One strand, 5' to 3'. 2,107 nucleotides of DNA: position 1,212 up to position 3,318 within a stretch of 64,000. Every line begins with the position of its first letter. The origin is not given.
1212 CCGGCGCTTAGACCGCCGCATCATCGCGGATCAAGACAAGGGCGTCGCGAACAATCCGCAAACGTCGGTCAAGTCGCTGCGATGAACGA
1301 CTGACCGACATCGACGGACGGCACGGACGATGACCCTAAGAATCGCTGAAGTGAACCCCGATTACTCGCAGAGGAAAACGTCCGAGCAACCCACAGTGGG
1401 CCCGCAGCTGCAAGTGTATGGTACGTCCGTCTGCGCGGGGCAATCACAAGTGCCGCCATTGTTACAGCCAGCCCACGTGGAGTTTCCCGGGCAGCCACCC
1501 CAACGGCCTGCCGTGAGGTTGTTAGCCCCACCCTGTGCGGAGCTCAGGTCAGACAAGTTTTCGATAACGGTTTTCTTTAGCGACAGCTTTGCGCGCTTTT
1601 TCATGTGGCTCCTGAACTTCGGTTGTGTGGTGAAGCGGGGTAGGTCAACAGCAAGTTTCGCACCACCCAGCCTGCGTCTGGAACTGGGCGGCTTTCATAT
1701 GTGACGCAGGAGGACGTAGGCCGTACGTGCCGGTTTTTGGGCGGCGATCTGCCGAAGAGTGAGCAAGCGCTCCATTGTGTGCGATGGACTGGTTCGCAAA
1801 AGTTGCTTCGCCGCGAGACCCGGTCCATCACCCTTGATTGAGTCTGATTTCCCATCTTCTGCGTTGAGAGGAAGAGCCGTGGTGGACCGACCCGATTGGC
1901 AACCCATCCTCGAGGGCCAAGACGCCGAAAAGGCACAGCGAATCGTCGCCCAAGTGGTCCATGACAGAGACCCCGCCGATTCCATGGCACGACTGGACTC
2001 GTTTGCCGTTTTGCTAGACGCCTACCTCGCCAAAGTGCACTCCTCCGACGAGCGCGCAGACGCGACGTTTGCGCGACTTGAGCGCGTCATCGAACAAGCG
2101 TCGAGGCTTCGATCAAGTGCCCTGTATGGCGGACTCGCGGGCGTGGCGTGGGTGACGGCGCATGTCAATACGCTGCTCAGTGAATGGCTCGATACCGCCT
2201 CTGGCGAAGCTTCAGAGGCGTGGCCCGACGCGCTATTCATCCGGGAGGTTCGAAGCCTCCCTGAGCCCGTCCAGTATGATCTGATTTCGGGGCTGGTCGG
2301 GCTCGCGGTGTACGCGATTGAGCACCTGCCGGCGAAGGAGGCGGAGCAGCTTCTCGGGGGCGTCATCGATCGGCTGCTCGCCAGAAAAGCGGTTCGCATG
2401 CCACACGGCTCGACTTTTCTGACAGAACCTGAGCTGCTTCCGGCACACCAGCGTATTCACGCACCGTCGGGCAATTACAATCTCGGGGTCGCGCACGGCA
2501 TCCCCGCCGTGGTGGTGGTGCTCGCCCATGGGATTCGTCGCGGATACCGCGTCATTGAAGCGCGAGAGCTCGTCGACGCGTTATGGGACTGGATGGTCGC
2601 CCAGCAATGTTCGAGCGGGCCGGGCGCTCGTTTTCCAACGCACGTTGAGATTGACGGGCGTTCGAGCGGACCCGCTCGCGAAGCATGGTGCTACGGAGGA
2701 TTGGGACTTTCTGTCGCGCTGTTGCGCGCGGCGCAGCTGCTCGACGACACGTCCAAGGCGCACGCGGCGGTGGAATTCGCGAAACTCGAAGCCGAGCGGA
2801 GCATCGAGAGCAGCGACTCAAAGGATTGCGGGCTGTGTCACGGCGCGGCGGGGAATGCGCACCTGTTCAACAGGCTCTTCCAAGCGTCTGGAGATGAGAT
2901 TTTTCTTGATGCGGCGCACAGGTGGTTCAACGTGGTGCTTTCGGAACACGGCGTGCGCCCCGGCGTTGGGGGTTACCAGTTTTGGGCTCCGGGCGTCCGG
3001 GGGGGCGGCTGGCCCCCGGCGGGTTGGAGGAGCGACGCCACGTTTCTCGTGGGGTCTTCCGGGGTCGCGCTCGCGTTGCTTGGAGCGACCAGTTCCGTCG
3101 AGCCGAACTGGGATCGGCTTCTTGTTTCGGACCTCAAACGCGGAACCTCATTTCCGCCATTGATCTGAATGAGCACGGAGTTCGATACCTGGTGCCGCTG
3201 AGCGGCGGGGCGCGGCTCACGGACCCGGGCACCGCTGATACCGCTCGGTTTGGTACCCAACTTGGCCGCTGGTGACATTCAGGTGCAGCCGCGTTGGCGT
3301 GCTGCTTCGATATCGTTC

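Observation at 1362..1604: Unusually Cys-dense 54-aa lanthipeptide core behind a double-glycine leader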

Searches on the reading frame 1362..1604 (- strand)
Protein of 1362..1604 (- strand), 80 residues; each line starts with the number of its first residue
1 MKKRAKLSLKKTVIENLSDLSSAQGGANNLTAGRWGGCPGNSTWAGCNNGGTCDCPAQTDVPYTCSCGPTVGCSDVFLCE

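Call 7: search_protein_families(library=pfam, proteins=[window:1362-1604:-], max_evalue=0.01)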
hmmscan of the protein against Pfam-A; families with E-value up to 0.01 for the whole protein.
window:1362-1604:- (80 aa): 0 families

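Call 9: search_protein_families(library=ncbifam, proteins=[window:1362-1604:-], max_evalue=1)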
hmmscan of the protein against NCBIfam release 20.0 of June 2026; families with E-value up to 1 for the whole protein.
window:1362-1604:- (80 aa): 1 family
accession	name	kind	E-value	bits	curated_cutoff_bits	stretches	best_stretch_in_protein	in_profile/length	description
NF038153.1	lant_leader_L1a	domain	0.017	15.3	22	1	1-19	1-23/32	class I lanthipeptide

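Call 11: find_homologous_proteins(query=window:1365-1604:-, max_evalue=10)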
Query seq(80 aa): no candidate shares three 5-residue words with the query. No homologue found.

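Call 12: find_encoding_contigs(protein=window:1362-1604:-, flank=10000)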
Protein window:1362-1604:- (80 aa): no gene with exactly this product is on record in the collection.

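Call 30: search_protein_representatives(protein=window:1362-1604:-)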
Query: 80 residues. Proteins with E-value up to 0.001 (for the whole library): 0; up to 1e-10: 0; up to 1e-30: 0. The best 0 are listed.

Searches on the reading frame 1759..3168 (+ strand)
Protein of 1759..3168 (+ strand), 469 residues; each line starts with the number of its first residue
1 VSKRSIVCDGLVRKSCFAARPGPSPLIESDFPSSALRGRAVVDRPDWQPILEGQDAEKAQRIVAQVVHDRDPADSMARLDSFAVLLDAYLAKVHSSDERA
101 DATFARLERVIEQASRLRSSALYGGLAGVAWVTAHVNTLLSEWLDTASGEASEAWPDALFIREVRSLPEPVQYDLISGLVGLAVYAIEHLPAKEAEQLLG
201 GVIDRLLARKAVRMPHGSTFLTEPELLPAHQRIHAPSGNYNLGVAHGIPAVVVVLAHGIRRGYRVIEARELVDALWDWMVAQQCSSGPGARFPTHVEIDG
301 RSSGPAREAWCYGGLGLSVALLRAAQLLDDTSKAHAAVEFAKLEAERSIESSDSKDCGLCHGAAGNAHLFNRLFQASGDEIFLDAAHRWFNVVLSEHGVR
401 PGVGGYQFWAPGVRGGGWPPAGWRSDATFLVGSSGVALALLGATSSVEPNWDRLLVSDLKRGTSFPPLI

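Call 7: search_protein_families(library=pfam, proteins=[window:1759-3168:+], max_evalue=0.01)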
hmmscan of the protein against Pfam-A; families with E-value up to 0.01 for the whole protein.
window:1759-3168:+ (469 aa): 1 family
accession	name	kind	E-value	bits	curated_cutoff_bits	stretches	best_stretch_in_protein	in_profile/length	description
PF05147.19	LANC_like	-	6.3e-32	111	23.2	1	92-455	23-349/350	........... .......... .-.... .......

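Call 9: search_protein_families(library=ncbifam, proteins=[window:1759-3168:+], max_evalue=1)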
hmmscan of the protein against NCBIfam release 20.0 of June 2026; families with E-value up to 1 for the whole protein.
window:1759-3168:+ (469 aa): 3 families
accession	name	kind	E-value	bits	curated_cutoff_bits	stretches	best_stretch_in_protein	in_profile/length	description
NF038150.1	lanthi_synth_IV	equivalog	1.5e-18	66.6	650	1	95-402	527-813/851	class IV lanthionine synthetase LanL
TIGR03897.1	lanti_2_LanM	subfamily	8.1e-11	40.4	304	1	86-396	605-895/932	type 2 lanthipeptide synthetase LanM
NF038151.1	lanthi_synth_III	equivalog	7.8e-10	37.8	575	2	313-441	608-731/833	class III lanthionine synthetase LanKC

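Call 13: find_homologous_proteins(query=window:1759-3168:+)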
Query window:1759-3168:+ (469 aa): 606 proteins with E <= 0.001 among 8000 candidates; the best 120 are listed.
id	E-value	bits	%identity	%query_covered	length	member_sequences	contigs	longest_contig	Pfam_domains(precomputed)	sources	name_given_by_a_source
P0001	3.3e-285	964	100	91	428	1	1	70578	PF05147.20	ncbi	ncbi:MAG: lanthionine synthetase C family protein [Myxococcaceae bacterium]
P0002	6.3e-106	373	48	88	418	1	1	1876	PF05147.20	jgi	jgi:hypothetical protein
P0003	1.6e-101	358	45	89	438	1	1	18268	PF05147.20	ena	-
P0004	3.0e-101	358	46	88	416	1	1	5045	PF05147.20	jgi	jgi:lantibiotic biosynthesis protein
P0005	9.1e-96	340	44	90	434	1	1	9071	PF05147.20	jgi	jgi:lantibiotic biosynthesis protein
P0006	1.4e-95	339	45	88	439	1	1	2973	PF05147.20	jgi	jgi:hypothetical protein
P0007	9.0e-94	333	44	92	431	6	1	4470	PF05147.20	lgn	-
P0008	3.9e-92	328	43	88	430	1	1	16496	PF05147.20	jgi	jgi:hypothetical protein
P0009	3.4e-90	321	44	88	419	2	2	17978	PF05147.20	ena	-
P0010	5.8e-87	310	43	88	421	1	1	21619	PF05147.20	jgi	jgi:lantibiotic biosynthesis protein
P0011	6.8e-87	310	43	90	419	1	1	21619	PF05147.20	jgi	jgi:lantibiotic biosynthesis protein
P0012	1.1e-86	309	42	89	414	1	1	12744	PF05147.20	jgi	jgi:hypothetical protein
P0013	3.2e-86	308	42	88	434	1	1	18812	PF05147.20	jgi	jgi:lantibiotic biosynthesis protein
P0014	2.0e-83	299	41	88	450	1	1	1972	PF05147.20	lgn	-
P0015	2.3e-83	299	42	88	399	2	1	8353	PF05147.20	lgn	-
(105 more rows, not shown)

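Call 15: find_encoding_contigs(protein=P0003, flank=10000, max_places=2)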
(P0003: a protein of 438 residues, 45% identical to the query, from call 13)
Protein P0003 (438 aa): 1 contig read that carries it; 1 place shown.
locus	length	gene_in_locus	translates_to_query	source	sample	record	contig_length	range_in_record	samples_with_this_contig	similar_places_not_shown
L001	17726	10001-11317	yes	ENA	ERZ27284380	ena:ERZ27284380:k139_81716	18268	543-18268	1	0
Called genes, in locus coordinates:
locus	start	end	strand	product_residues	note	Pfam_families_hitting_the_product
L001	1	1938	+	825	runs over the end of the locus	?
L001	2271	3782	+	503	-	PF13185:GAF_2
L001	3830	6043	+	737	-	PF03412:Peptidase_C39, PF00664:ABC_membrane, PF00005:ABC_tran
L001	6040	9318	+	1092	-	PF04738:Lant_dehydr_N, PF14028:Lant_dehydr_C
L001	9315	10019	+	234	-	PF03575:Peptidase_S51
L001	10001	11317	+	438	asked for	PF05147:LANC_like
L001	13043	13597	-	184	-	PF00034:Cytochrom_C (faint)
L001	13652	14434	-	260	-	-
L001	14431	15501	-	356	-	PF00753:Lactamase_B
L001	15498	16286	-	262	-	-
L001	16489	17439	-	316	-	PF05368:NmrA, PF13460:NAD_binding_10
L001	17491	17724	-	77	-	?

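Call 16: find_encoding_contigs(protein=P0010, flank=10000, max_places=2)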
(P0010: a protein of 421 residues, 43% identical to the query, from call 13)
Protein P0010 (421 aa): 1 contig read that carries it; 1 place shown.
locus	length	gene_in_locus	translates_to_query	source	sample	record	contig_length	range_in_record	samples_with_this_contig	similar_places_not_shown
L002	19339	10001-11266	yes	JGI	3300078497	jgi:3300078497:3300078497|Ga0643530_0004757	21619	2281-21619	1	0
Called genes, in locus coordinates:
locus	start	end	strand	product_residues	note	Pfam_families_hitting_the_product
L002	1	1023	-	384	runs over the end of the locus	-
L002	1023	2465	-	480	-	PF12706:Lactamase_B_2 (weak)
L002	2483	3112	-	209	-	PF00873:ACR_tran (weak)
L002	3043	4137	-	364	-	PF25917:BSH_RND (weak), PF25973:BSH_CzcB (weak)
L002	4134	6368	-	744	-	PF03412:Peptidase_C39, PF00664:ABC_membrane, PF00005:ABC_tran, PF02463:SMC_N (faint)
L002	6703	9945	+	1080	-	PF04738:Lant_dehydr_N, PF14028:Lant_dehydr_C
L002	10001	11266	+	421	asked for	PF05147:LANC_like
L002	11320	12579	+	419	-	PF05147:LANC_like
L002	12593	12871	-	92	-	-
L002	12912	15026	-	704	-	PF07238:PilZ (weak), PF25919:BSH_CusB (faint), PF26077:BSH_Fcp1 (faint)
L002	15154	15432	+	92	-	-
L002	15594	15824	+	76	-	-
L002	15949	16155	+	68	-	-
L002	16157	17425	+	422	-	PF05147:LANC_like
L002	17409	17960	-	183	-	-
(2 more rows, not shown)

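Call 19: search_protein_families(library=pfam, proteins=[L001:1-1938:+, L001:2271-3782:+, L001:9315-10019:+, L001:11885-12088:+, L001:13652-14434:-, L001:15498-16286:-], max_evalue=0.01)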
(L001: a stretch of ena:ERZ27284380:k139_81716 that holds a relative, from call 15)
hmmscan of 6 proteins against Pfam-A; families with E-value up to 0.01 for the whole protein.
L001:1-1938:+ (645 aa): 0 families

L001:2271-3782:+ (503 aa): 1 family
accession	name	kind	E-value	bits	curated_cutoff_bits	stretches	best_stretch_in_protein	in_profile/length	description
PF13185.12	GAF_2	-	1.9e-10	41.5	28.6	1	161-284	8-128/136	GAF domain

L001:9315-10019:+ (234 aa): 2 families
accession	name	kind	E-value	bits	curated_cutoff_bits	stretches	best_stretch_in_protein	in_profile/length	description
PF03575.23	Peptidase_S51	-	1.2e-13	51.6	23.9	1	16-200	2-197/206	Peptidase family S51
PF07685.20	GATase_3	-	0.00011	22.3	27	1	86-164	35-114/196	CobB/CobQ-like glutamine amidotransferase domain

L001:11885-12088:+ (67 aa): 0 families

L001:13652-14434:- (260 aa): 0 families

L001:15498-16286:- (262 aa): 0 families

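Call 29: find_encoding_contigs(protein=P0001, flank=10000, max_places=2)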
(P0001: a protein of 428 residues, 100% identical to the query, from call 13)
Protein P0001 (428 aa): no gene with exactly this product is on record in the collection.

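Call 32: find_related_loci(query=A1, collection=genome_contigs, flank=10000)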
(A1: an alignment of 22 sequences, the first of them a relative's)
Query A1 (428 aa) in genome_contigs; peptide patterns used: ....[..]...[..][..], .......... (x = any residue, [..] = any of these).
356 stretches matched a pattern; 351 encode a relative of the query (tblastn E <= 1e-3); the best 80 are kept; 79 distinct loci.
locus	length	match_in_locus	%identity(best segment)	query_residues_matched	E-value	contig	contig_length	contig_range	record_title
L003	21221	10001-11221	41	6-414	2e-77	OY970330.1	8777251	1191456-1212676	MAG: Thermoanaerobaculaceae bacterium isolate MFD05537.bin.c.1 genome assembly, chromosome: 1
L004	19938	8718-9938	40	6-414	8e-76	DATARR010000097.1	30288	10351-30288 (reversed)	MAG TPA_asm: Thermoanaerobaculia bacterium isolate SMAG_U5499 k141_1086536, whole genome shotgun sequence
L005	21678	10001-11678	38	6-418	9e-76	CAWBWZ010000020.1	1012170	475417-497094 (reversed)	MAG: uncultured Acidobacteriota bacterium isolate MFD07386.bin.2.49 genome assembly, contig: contig_9591, whole genome s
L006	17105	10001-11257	40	6-418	1e-75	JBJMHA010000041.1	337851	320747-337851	MAG: Thermoanaerobaculia bacterium isolate H1_16_all_fractions_metab_conc_6_69_19 k255_1870597, whole genome shotgun seq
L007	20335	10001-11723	39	6-421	1e-74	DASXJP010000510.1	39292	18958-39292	MAG TPA_asm: Thermoanaerobaculia bacterium isolate SMAG_U5251 k141_4704585, whole genome shotgun sequence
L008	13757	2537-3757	40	6-414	2e-74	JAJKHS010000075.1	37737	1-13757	MAG: Thermoanaerobaculum sp. isolate b48_HoplandSoilSeptJan k101_4016472, whole genome shotgun sequence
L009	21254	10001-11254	38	6-421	5e-74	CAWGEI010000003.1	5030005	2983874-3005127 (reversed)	MAG: uncultured Acidobacteriota bacterium isolate MFD01916.bin.2.105 genome assembly, contig: contig_3365, whole genome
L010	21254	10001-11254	39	4-418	7e-74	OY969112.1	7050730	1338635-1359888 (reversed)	MAG: uncultured Acidobacteriota bacterium isolate MFD04212.bin.1.16 genome assembly, chromosome: 1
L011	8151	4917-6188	39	1-423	9e-74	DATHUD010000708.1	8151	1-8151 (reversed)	MAG TPA_asm: Thermoanaerobaculia bacterium isolate SMAG_U16097 k141_400512, whole genome shotgun sequence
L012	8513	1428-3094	39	6-419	1e-73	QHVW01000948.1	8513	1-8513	MAG: Acidobacteria bacterium isolate gp7 AA5 14_0903_05_20cm_scaffold_3632_curated, whole genome shotgun sequence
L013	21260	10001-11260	40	6-423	2e-72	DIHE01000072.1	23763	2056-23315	MAG TPA_asm: Holophagales bacterium UBA5704 UBA5704_contig_882, whole genome shotgun sequence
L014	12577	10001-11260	39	6-418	4e-72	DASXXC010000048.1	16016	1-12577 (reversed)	MAG TPA_asm: Thermoanaerobaculia bacterium isolate SMAG_U4788 k141_400238, whole genome shotgun sequence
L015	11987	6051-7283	39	6-415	4e-72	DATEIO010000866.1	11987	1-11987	MAG TPA_asm: Thermoanaerobaculia bacterium isolate SMAG_U8840 k141_1707164, whole genome shotgun sequence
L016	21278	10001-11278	39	1-423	1e-71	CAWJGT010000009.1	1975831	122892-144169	MAG: uncultured Holophagales bacterium isolate MFD04935.bin.1.7 genome assembly, contig: contig_25929, whole genome shot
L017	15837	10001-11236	38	2-420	1e-71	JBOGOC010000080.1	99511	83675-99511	MAG: Candidatus Polarisedimenticolia bacterium isolate M3-S_metawrap_bin.237 k127_821445, whole genome shotgun sequence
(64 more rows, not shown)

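Call 37: find_encoding_contigs(protein=P0008, flank=10000, max_places=1)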
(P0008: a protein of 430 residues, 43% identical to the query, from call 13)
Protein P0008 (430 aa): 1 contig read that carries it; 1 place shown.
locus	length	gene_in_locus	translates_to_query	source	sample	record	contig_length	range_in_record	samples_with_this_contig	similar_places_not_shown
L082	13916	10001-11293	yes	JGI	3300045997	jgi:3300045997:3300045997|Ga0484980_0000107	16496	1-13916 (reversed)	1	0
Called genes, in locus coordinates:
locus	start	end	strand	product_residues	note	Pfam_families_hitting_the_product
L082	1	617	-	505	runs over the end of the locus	-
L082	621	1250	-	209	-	-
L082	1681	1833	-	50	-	-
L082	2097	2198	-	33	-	-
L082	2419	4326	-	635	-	PF04055:Radical_SAM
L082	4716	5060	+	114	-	-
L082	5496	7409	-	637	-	PF05192:MutS_III, PF00488:MutS_V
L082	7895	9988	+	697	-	PF02463:SMC_N (faint), PF03412:Peptidase_C39, PF00664:ABC_membrane, PF00005:ABC_tran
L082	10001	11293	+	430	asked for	PF05147:LANC_like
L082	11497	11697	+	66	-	-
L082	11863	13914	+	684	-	?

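Call 38: find_encoding_contigs(protein=P0009, flank=10000, max_places=1)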
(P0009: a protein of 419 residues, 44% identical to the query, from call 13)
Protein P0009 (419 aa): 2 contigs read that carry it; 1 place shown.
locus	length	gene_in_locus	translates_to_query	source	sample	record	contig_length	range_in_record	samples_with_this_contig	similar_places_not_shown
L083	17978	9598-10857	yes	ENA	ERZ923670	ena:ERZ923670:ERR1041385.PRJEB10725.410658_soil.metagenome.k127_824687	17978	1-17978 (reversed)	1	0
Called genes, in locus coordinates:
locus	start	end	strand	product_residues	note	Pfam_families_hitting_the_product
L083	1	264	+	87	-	?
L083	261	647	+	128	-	PF13539:Peptidase_M15_4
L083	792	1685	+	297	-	PF13621:Cupin_8, PF08007:JmjC_2 (weak)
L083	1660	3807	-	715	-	PF03412:Peptidase_C39, PF00664:ABC_membrane, PF00005:ABC_tran, PF02463:SMC_N (faint)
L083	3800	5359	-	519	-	PF01590:GAF, PF13185:GAF_2 (weak)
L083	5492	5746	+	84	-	-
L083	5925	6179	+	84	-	-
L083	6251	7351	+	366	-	PF09587:PGA_cap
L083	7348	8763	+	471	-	PF08245:Mur_ligase_M, PF02875:Mur_ligase_C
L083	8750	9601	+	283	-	PF00877:NLPC_P60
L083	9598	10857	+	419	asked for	PF05147:LANC_like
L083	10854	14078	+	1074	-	PF04738:Lant_dehydr_N, PF14028:Lant_dehydr_C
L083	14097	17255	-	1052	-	PF13620:CarboxypepD_reg, PF13715:CarbopepD_reg_2 (weak), PF17210:SdrD_B (faint), PF07715:Plug (faint), PF25183:OMP_b-brl_4 (weak)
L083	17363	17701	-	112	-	PF13975:gag-asp_proteas (faint)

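Call 39: find_encoding_contigs(protein=P0013, flank=10000, max_places=1)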
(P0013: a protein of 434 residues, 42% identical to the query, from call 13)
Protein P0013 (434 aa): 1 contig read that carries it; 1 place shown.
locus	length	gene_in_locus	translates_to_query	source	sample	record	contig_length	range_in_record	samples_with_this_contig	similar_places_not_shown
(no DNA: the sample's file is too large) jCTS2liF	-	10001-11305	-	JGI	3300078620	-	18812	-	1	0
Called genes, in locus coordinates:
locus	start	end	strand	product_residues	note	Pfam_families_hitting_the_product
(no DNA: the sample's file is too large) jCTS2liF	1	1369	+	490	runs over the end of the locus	PF00501:AMP-binding, PF13193:AMP-binding_C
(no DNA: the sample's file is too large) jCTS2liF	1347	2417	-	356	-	PF00158:Sigma54_activat, PF14532:Sigma54_activ_2, PF25601:AAA_lid_14, PF02954:HTH_8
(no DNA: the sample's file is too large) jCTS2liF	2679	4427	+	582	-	PF13185:GAF_2, PF25919:BSH_CusB (weak)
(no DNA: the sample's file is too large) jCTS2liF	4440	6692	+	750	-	PF03412:Peptidase_C39, PF00664:ABC_membrane, PF00005:ABC_tran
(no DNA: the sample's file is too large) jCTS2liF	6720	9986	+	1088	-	PF04738:Lant_dehydr_N, PF14028:Lant_dehydr_C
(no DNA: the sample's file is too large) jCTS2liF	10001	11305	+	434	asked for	PF05147:LANC_like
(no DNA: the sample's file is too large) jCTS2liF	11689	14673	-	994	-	?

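Call 55: search_solved_structures(query=window:1882-3168:+, show_alignments=1, max_evalue=0.00001)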
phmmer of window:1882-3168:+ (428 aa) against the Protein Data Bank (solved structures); distinct sequences matched with E-value up to 0.00001: 6.
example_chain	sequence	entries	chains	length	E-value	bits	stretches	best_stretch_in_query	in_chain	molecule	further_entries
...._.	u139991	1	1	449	1.1e-17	67.3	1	70-365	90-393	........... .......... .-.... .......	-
2g02_A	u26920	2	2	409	6.7e-09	38.3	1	76-364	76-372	Nisin biosynthesis protein nisC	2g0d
3t33_A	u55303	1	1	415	1.9e-07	33.5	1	201-351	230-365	G protein coupled receptor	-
8d0v_A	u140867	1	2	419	3.4e-07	32.7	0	229-359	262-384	Glutathione S-transferase LANCL1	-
3e6u_A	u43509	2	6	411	4.1e-07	32.4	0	249-359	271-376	LanC-like protein 1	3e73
8czk_A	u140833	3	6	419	4.3e-07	32.3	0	250-359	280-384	Glutathione S-transferase LANCL1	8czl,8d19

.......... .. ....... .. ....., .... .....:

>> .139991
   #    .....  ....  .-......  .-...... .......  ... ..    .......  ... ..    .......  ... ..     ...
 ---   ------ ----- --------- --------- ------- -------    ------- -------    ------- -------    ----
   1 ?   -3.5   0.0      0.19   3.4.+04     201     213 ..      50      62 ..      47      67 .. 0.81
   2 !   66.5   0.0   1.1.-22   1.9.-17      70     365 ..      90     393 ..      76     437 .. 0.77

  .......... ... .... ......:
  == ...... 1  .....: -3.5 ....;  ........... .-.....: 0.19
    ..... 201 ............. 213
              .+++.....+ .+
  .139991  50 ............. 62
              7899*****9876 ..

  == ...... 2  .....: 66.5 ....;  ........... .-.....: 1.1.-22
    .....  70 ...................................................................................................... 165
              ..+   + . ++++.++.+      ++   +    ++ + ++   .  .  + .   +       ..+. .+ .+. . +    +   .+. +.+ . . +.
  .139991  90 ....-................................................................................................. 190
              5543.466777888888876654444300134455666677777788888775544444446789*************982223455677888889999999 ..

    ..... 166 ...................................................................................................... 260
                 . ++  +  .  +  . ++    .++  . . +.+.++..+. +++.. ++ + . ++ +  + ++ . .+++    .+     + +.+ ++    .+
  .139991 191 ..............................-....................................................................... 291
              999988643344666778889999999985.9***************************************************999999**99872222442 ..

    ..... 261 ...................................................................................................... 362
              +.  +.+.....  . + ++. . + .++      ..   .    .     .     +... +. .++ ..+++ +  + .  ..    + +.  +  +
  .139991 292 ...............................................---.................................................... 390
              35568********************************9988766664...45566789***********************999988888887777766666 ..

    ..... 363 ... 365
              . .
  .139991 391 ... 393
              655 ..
